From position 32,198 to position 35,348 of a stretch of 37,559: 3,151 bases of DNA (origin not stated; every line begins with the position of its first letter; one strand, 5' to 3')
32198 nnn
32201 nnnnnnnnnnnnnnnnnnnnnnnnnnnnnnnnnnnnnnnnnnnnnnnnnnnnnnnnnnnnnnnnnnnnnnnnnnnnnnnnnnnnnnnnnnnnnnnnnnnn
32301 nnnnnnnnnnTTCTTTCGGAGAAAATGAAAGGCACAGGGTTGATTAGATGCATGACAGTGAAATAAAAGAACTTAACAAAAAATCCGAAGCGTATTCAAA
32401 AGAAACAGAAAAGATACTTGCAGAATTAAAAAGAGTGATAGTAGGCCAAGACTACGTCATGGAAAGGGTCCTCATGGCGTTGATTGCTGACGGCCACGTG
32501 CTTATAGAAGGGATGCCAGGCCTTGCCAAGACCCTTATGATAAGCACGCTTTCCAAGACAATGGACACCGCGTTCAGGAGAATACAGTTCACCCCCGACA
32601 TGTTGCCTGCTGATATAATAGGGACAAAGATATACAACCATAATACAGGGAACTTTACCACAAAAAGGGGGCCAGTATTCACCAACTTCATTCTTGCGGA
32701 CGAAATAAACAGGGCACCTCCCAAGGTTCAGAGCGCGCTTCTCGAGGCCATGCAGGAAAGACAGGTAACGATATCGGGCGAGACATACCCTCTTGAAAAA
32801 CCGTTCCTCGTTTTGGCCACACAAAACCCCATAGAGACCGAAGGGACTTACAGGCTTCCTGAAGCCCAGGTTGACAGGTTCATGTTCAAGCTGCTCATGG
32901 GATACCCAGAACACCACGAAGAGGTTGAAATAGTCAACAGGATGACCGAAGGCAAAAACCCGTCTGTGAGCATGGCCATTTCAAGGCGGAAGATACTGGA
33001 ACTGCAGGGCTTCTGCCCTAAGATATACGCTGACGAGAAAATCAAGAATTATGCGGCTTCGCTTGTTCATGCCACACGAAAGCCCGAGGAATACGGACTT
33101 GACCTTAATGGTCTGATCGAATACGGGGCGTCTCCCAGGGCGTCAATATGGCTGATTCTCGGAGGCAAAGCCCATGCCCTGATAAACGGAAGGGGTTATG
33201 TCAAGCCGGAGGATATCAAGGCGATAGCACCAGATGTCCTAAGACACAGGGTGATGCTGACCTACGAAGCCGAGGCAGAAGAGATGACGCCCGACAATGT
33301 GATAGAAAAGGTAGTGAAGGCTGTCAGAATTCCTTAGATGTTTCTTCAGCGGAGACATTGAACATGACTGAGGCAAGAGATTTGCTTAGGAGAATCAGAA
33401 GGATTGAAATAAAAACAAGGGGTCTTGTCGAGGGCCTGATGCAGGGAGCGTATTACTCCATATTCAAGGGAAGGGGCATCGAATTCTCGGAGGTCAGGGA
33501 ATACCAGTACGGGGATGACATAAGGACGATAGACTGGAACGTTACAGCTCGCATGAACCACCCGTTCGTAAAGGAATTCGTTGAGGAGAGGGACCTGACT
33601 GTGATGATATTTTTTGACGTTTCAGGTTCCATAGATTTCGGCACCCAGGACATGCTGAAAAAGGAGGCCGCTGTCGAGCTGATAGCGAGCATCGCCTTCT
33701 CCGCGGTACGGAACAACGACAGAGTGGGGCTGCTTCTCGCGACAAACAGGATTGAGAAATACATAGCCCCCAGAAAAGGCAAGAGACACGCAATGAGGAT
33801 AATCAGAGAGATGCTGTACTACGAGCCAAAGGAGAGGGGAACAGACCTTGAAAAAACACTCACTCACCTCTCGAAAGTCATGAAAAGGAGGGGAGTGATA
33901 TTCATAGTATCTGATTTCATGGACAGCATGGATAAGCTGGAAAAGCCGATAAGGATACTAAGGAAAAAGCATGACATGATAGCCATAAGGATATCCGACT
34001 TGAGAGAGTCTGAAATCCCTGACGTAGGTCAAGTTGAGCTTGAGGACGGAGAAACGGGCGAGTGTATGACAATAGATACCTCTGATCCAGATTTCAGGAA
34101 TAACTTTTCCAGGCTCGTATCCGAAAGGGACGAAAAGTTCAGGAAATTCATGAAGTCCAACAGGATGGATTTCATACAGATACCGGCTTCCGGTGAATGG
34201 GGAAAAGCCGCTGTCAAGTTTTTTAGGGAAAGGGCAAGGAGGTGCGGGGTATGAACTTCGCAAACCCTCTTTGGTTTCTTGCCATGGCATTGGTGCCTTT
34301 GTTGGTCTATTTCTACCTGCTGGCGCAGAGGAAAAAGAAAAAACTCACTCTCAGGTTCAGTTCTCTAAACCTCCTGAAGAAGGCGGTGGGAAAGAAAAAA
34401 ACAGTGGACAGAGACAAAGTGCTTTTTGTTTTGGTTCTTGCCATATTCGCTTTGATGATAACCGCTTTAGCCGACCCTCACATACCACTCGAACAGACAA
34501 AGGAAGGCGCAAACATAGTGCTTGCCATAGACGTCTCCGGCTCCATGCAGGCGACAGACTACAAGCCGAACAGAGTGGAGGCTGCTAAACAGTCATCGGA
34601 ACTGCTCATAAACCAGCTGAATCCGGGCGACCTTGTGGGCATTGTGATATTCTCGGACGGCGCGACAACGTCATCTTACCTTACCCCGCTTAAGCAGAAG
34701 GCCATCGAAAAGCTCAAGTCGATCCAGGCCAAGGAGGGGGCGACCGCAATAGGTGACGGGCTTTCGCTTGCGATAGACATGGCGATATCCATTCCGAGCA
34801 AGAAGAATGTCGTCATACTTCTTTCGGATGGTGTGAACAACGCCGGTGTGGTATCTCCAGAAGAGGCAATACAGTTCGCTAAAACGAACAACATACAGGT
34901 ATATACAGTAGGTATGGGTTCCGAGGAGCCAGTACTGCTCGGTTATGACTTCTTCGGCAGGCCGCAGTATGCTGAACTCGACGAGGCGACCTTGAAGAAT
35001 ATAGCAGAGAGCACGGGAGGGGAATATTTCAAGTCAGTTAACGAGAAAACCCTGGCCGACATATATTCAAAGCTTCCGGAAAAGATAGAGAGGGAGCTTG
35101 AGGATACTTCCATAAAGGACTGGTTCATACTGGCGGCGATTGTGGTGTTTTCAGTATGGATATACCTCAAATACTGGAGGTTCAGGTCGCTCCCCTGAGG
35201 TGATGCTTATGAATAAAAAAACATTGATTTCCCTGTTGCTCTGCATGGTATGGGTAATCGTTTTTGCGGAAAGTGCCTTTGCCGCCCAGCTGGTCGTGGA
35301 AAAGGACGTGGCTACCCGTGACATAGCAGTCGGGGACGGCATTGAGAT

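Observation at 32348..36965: Complete MoxR / DUF58 / VWA(BatA) / BatD-like module inserted between dnaK and dnaJ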

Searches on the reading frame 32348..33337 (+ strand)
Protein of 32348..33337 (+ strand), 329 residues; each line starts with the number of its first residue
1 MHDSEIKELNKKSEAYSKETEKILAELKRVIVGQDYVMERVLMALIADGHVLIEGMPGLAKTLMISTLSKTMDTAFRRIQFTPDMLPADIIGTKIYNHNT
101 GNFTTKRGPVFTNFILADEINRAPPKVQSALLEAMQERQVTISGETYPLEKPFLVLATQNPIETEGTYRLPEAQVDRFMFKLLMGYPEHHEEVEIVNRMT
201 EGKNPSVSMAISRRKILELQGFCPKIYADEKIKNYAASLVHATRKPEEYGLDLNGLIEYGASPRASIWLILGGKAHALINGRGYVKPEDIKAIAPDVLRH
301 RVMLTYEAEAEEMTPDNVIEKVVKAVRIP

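Call 3: search_protein_families(library=pfam, proteins=[window:32348-33337:+], max_evalue=0.01)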
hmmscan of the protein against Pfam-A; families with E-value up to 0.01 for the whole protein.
window:32348-33337:+ (329 aa): 8 families
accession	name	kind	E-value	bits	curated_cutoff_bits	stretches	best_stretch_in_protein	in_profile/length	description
PF07726.17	AAA_3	-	5.3e-66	220.9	27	1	50-180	1-131/131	ATPase family associated with various cellular activities (AAA)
PF17863.7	AAA_lid_2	-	7.1e-20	71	22.7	1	257-321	9-73/74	AAA lid domain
PF07728.20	AAA_5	-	1.8e-12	47.9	22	1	50-178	1-139/139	AAA domain (dynein-related subfamily)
PF20030.5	bpMoxR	-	1.9e-11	43.9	27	1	21-218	4-202/205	MoxR domain in the MoxR-vWA-beta-propeller ternary systems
PF00158.32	Sigma54_activat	-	2.6e-07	30.9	20.2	1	38-160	12-143/168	Sigma-54 interaction domain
PF00493.29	MCM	-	9.7e-06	25.3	23.3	1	43-165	52-175/224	MCM P-loop domain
PF05496.18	RuvB_N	-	0.00037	20.7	27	1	49-142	34-115/159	Holliday junction DNA helicase RuvB P-loop domain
PF00004.35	AAA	-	0.0014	19.5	21.2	1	51-178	1-123/131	ATPase family associated with various cellular activities (AAA)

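Call 9: find_encoding_contigs(protein=window:32348-33337:+, flank=10000, max_places=10)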
Protein window:32348-33337:+ (329 aa): no gene with exactly this product is on record in the collection.

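Call 17: find_related_loci(query=window:32348-33337:+, collection=metagenome_contigs, flank=10000)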
Query window:32348-33337:+ (329 aa) in metagenome_contigs; peptide patterns used: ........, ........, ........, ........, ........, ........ (x = any residue, [..] = any of these).
600 stretches matched a pattern (row limit reached: there are more); 598 encode a relative of the query (tblastn E <= 1e-3); the best 80 are kept; 80 distinct loci.
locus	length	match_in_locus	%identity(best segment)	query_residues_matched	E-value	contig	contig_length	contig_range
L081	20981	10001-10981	66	3-329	1e-148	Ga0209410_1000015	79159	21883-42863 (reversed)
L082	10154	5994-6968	61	5-329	2e-138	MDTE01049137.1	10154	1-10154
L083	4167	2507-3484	60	4-329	2e-135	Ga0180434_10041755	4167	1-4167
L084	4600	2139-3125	59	1-329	7e-134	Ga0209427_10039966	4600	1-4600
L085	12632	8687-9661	61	5-329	7e-132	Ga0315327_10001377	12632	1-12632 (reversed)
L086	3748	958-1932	61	5-329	6e-133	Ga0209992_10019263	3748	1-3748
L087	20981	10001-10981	59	4-329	5e-129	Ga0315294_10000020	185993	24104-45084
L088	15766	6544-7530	59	1-329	7e-129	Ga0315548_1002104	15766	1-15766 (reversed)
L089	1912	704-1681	59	5-329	1e-137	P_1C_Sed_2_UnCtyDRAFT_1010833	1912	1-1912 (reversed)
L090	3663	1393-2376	59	2-329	7e-132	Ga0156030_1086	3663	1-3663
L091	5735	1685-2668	58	3-329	2e-128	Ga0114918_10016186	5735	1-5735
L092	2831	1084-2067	56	4-329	6e-133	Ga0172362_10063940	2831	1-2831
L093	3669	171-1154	59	3-329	2e-130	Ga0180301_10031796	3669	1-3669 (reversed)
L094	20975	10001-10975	59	6-329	3e-127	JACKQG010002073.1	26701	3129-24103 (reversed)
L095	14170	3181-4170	57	1-329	1e-126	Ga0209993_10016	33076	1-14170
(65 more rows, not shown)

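Call 43: find_homologous_proteins(query=window:32348-33337:+, max_evalue=1e-100)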
Query window:32348-33337:+ (329 aa): 7693 proteins with E <= 1e-100 among 8000 candidates; the best 120 are listed.
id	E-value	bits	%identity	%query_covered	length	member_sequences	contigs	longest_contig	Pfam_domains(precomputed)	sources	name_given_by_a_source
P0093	5.4e-214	727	100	100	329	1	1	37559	PF20030.6,PF00158.33,PF07726.18,PF00493.30,PF17863.8,PF07728.21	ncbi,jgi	-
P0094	1.1e-189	647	87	100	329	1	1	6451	PF20030.6,PF00158.33,PF07726.18,PF00493.30,PF17863.8,PF07728.21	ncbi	-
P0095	2.0e-185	633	85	100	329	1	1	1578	PF20030.6,PF00158.33,PF07726.18,PF17863.8,PF07728.21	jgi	-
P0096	6.0e-185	632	85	100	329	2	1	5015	PF20030.6,PF00158.33,PF07726.18,PF00493.30,PF17863.8,PF07728.21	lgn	-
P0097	1.7e-172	591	79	100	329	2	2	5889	PF20030.6,PF07726.18,PF17863.8,PF07728.21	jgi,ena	-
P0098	3.0e-169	580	76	100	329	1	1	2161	PF20030.6,PF00158.33,PF07726.18,PF17863.8,PF07728.21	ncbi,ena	-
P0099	6.9e-163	559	75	100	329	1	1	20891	PF20030.6,PF00158.33,PF07726.18,PF17863.8,PF07728.21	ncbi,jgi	-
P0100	2.7e-156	538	72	99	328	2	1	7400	PF20030.6,PF07726.18,PF17863.8,PF07728.21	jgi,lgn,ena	-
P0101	1.8e-154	532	72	100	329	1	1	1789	PF20030.6,PF07726.18,PF17863.8,PF07728.21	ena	-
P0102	3.5e-151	521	68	100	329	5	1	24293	PF20030.6,PF07726.18,PF17863.8,PF07728.21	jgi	-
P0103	4.3e-151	520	71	100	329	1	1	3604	PF20030.6,PF00158.33,PF07726.18,PF17863.8,PF07728.21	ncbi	-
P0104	1.3e-149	516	69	100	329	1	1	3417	PF20030.6,PF07726.18,PF17863.8,PF07728.21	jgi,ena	-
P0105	1.0e-148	513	69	100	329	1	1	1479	PF20030.6,PF07726.18,PF17863.8,PF07728.21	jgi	-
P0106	9.8e-148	509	69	99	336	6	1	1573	PF20030.6,PF00158.33,PF07726.18,PF00493.30,PF17863.8,PF07728.21,PF01078.28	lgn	-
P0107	1.2e-147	509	67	100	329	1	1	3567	PF20030.6,PF07726.18,PF17863.8,PF07728.21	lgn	-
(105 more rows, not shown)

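Call 44: find_encoding_contigs(protein=P0093, flank=10000, max_places=2)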
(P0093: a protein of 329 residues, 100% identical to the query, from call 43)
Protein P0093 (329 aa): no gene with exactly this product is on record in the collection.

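Call 45: find_encoding_contigs(protein=P0094, flank=10000, max_places=2)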
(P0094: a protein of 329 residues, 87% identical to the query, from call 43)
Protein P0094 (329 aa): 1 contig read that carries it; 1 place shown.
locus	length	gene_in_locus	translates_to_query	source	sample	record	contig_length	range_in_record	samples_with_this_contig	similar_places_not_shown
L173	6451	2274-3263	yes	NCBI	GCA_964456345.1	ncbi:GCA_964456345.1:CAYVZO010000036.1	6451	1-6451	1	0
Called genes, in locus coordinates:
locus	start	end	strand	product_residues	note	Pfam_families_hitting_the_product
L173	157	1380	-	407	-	PF13439:Glyco_transf_4, PF13579:Glyco_trans_4_4, PF00534:Glycos_transf_1, PF13692:Glyco_trans_1_4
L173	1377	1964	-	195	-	PF13610:DDE_Tnp_IS240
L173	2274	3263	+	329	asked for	PF00493:MCM (faint), PF20030:bpMoxR, PF00158:Sigma54_activat (weak), PF07726:AAA_3, PF07728:AAA_5, PF17863:AAA_lid_2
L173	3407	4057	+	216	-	PF01882:DUF58, PF13519:VWA_2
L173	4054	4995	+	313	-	PF07584:BatA, PF00092:VWA, PF13519:VWA_2, PF13768:VWA_3 (faint), PF04056:Ssl1 (weak)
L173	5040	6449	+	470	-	?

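Call 46: find_encoding_contigs(protein=P0097, flank=10000, max_places=2)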
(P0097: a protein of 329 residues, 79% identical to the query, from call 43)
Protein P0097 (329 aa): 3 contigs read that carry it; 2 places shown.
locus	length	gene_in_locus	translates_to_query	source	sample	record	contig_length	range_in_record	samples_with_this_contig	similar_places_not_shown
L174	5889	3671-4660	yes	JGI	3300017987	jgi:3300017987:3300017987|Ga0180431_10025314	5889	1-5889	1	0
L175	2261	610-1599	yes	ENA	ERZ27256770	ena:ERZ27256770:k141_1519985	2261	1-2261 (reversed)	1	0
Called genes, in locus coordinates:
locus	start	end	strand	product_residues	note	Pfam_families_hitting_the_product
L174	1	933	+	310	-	?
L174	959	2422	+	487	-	PF02934:GatB_N, PF02637:GatB_Yqey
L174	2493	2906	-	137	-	-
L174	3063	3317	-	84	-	-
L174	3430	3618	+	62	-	-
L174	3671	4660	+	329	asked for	PF20030:bpMoxR, PF07726:AAA_3, PF07728:AAA_5, PF17863:AAA_lid_2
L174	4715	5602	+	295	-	PF01882:DUF58, PF13519:VWA_2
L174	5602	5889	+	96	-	?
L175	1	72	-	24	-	?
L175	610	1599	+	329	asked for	PF20030:bpMoxR, PF07726:AAA_3, PF07728:AAA_5, PF17863:AAA_lid_2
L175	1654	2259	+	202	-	?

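Call 63: search_protein_families(library=padloc, proteins=[window:32348-33337:+], max_evalue=0.001)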
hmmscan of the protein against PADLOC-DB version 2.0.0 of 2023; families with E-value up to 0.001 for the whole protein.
window:32348-33337:+ (329 aa): 2 families
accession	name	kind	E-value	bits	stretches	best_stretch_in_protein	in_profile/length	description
PDLC03838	DolB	-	0.00013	19.4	1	5-131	113-249/375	-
PDLC01995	RtcR_PspF2--CARF_AAA_HTH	-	0.00042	17.6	0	4-148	150-298/481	-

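Call 64: search_protein_families(library=ncbifam, proteins=[window:32348-33337:+], max_evalue=0.001)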
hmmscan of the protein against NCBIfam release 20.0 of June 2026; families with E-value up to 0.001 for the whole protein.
window:32348-33337:+ (329 aa): 11 families
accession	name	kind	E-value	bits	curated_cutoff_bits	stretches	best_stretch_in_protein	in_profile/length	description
TIGR02031.1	BchD-ChlD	equivalog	6.2e-10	38.4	499.55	1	52-315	20-284/608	magnesium chelatase ATPase subunit D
TIGR02442.1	Cob-chelat-sub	hypoth_equivalog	5e-07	28.6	779.45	1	118-309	134-317/641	putative cobaltochelatase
TIGR02640.1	gas_vesic_GvpN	equivalog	8.2e-06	25.5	266.8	1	116-211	110-209/262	gas vesicle protein GvpN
NF047784.1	MadB_ATPase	equivalog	8.2e-06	25.2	475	1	114-202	141-224/298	MadB family AAA-type ATPase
NF050807.1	TransRegFlbDCaul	equivalog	1.9e-05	23.7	750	1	26-160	115-261/454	sigma-54-dependent transcriptional regulator FlbD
TIGR00764.1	lon_rel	equivalog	8e-05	21.4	516.6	0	116-145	222-251/608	ATP-dependent protease LonB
NF011695.0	PRK15115.1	equivalog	8.5e-05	21.5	763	1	28-146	134-264/445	two-component system response regulator GlrR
NF049963.1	RespRegFlgRCampy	domain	0.00015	20.8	750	1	40-152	149-269/429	fla regulon two-component system response regulator FlgR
NF000868.0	PRK00080.1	equivalog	0.00056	18.9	282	0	49-143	52-134/330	Holliday junction branch migration DNA helicase RuvB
NF008469.0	PRK11361.1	equivalog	0.00066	18.5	714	1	19-157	141-283/461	acetoacetate metabolism transcriptional regulator AtoC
NF003451.0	PRK05022.1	equivalog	0.00069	18.5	476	1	6-157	165-330/512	nitric oxide reductase transcriptional regulator NorR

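Call 69: find_encoding_contigs(protein=P0096, flank=10000, max_places=3)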
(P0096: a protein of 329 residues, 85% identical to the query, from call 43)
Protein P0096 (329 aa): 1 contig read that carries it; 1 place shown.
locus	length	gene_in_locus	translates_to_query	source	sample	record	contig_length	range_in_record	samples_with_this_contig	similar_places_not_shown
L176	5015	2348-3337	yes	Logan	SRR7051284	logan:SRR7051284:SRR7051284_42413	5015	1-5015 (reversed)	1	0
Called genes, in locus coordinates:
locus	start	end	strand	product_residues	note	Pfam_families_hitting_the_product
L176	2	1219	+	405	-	?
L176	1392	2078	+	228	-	-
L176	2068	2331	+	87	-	PF14947:HTH_45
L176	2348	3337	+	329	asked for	PF00493:MCM (faint), PF20030:bpMoxR, PF00158:Sigma54_activat (weak), PF07726:AAA_3, PF07728:AAA_5, PF17863:AAA_lid_2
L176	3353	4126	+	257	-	PF05362:Lon_C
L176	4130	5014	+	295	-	?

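Call 71: search_solved_structures(query=window:32348-33337:+, max_evalue=0.00001)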
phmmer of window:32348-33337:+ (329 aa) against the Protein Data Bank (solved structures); distinct sequences matched with E-value up to 0.00001: 6.
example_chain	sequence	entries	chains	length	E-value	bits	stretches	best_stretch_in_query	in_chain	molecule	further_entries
2r44_A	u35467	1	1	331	1.6e-106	359.2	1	5-328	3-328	Uncharacterized protein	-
5jcs_s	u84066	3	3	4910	2.3e-16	63.1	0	39-180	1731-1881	Midasin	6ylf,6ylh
6i27_A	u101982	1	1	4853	2.5e-16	63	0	39-180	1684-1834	Midasin,Midasin,Midasin,Midasin,Midasin,Midasin,Midasin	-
6i26_A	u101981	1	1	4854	2.5e-16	63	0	39-180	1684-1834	Midasin,Midasin,Midasin,Midasin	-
6hyp_A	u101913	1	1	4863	2.5e-16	63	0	39-180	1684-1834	Midasin,Midasin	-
6or5_A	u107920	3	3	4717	9.5e-16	61.1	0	40-182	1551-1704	Midasin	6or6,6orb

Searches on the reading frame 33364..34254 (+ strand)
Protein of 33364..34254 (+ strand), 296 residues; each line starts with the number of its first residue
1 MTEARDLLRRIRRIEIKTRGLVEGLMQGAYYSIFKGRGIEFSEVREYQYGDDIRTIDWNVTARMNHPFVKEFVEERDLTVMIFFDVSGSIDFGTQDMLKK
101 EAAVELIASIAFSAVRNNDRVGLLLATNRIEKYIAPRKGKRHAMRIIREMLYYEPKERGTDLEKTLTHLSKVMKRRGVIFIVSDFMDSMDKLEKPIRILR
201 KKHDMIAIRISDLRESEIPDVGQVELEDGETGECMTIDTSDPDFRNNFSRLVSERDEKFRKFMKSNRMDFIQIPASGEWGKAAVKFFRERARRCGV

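Call 3: search_protein_families(library=pfam, proteins=[window:33364-34254:+], max_evalue=0.01)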
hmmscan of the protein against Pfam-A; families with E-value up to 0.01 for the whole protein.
window:33364-34254:+ (296 aa): 2 families
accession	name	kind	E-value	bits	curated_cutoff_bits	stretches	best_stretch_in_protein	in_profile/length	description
PF01882.25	DUF58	-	1.4e-78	263.5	23.4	1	43-255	1-213/216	Protein of unknown function DUF58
PF13519.12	VWA_2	-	2.5e-12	47.8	27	1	80-185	1-106/107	von Willebrand factor type A domain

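Call 63: search_protein_families(library=padloc, proteins=[window:33364-34254:+], max_evalue=0.001)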
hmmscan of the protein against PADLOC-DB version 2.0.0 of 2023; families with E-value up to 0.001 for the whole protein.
window:33364-34254:+ (296 aa): 0 families

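Call 64: search_protein_families(library=ncbifam, proteins=[window:33364-34254:+], max_evalue=0.001)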
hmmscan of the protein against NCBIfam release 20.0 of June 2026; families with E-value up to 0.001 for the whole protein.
window:33364-34254:+ (296 aa): 0 families

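Call 72: search_solved_structures(query=window:33364-34254:+, max_evalue=0.01)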
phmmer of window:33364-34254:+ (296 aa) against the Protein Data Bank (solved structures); distinct sequences matched with E-value up to 0.01: 0.

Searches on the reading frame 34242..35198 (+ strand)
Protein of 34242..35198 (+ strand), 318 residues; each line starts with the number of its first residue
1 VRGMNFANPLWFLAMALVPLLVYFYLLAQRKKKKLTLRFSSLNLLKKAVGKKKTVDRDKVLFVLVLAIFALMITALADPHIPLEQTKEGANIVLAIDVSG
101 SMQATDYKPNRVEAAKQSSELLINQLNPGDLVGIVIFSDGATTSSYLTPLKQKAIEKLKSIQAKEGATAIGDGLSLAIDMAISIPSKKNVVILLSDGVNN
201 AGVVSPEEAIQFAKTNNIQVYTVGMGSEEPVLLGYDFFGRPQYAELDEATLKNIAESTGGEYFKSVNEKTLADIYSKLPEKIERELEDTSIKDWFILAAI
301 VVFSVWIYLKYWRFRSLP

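Call 3: search_protein_families(library=pfam, proteins=[window:34242-35198:+], max_evalue=0.01)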
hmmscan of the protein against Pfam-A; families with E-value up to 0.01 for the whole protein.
window:34242-35198:+ (318 aa): 10 families
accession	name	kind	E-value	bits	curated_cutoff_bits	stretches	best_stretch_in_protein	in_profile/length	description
PF00092.34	VWA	-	2.2e-21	77.3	23.8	1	91-276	1-173/174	von Willebrand factor type A domain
PF13519.12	VWA_2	-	1.9e-20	73.9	27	1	92-197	1-106/107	von Willebrand factor type A domain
PF07584.16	BatA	-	5.9e-13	49.5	25.9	1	4-79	1-77/77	Aerotolerance regulator N-terminal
PF13768.12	VWA_3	-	3.3e-07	30.9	27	1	91-228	2-136/155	von Willebrand factor type A domain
PF04056.20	Ssl1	-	3.6e-07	30.6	27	1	96-228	2-141/193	Ssl1-like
PF06707.17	DUF1194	-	5.6e-05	22.9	27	0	162-226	89-155/206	Protein of unknown function (DUF1194)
PF01882.25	DUF58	-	0.0001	22.1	23.4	1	84-202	30-149/216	Protein of unknown function DUF58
PF25045.1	vWA_Ro60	-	0.00027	21.4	27.7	1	92-212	2-116/165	Ro60 vWA domain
PF05762.20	VWA_CoxE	-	0.00044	20.2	26.4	1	88-201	55-163/222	VWA domain containing CoxE-like protein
PF06451.17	Moricin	-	0.0013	18.9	27.6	1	61-93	4-38/62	Moricin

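Call 63: search_protein_families(library=padloc, proteins=[window:34251-35198:+], max_evalue=0.001)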
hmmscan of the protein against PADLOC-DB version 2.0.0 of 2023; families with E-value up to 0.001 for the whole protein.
window:34251-35198:+ (315 aa): 0 families

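Call 64: search_protein_families(library=ncbifam, proteins=[window:34251-35198:+], max_evalue=0.001)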
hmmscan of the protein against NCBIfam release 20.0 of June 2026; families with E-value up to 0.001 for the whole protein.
window:34251-35198:+ (315 aa): 8 families
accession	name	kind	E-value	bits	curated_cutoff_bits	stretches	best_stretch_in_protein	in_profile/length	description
NF010238.0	PRK13685.1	subfamily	3.3e-40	138.2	432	1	2-300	13-320/335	hypothetical protein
NF047508.1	VWA_BatA_Lepto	exception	7.9e-30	104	380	1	10-310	7-310/315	VWA domain-containing protein BatA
NF047506.1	VWA_BatB_Lepto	exception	1.2e-11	44.3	350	1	7-139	7-137/324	VWA domain-containing protein BatB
TIGR03436.1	acidobact_VWFA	subfamily_domain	2.9e-11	43.4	81.25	1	82-280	69-283/324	VWA domain-containing protein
TIGR03788.1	marine_srt_targ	equivalog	2.9e-08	32.6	551.65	1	75-225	260-408/629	marine proteobacterial sortase target protein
TIGR02226.1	two_anch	domain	8.7e-08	32.3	23.05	1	1-78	1-78/82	N-terminal double-transmembrane domain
TIGR02442.1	Cob-chelat-sub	hypoth_equivalog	1.2e-07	30.6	779.45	1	77-206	463-592/641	putative cobaltochelatase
TIGR00868.1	hCaCC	subfamily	1.9e-07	29.3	900.85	1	75-223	294-439/863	calcium-activated chloride channel protein 1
